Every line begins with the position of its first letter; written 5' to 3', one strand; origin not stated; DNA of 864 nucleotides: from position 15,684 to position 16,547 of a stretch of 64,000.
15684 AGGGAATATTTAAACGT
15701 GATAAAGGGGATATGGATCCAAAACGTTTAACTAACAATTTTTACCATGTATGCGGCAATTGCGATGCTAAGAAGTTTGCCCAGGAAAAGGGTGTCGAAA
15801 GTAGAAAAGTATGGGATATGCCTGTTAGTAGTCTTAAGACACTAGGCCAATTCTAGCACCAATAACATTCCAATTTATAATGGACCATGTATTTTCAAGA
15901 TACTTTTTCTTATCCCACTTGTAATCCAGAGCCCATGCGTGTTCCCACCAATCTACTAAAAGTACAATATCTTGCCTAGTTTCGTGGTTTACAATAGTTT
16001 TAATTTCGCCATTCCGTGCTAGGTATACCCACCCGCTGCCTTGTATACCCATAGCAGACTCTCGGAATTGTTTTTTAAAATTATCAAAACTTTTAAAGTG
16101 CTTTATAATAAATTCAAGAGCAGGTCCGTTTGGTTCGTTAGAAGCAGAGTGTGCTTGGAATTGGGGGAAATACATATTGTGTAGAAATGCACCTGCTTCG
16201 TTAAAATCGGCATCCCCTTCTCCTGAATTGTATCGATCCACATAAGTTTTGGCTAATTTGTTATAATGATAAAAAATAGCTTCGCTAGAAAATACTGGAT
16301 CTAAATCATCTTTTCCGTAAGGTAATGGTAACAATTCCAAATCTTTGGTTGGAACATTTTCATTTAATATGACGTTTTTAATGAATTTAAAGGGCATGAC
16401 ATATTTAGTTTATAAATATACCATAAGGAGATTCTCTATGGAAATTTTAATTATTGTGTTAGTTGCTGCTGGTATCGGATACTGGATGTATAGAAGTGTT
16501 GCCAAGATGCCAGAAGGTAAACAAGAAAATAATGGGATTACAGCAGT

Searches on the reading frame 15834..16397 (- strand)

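Call 56: search_protein_families(library=pfam, proteins=[window:15834-16397:-], max_evalue=0.01)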
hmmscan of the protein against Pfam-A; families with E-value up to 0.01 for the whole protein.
window:15834-16397:- (187 aa): 2 families
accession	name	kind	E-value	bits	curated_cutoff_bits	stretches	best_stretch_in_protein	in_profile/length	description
PF02777.23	Sod_Fe_C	-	3.5e-23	82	20.9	1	91-181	3-101/102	Iron/manganese superoxide dismutases, C-terminal domain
PF00081.27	Sod_Fe_N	-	4.4e-09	37.1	27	1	21-59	3-41/82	Iron/manganese superoxide dismutases, alpha-hairpin domain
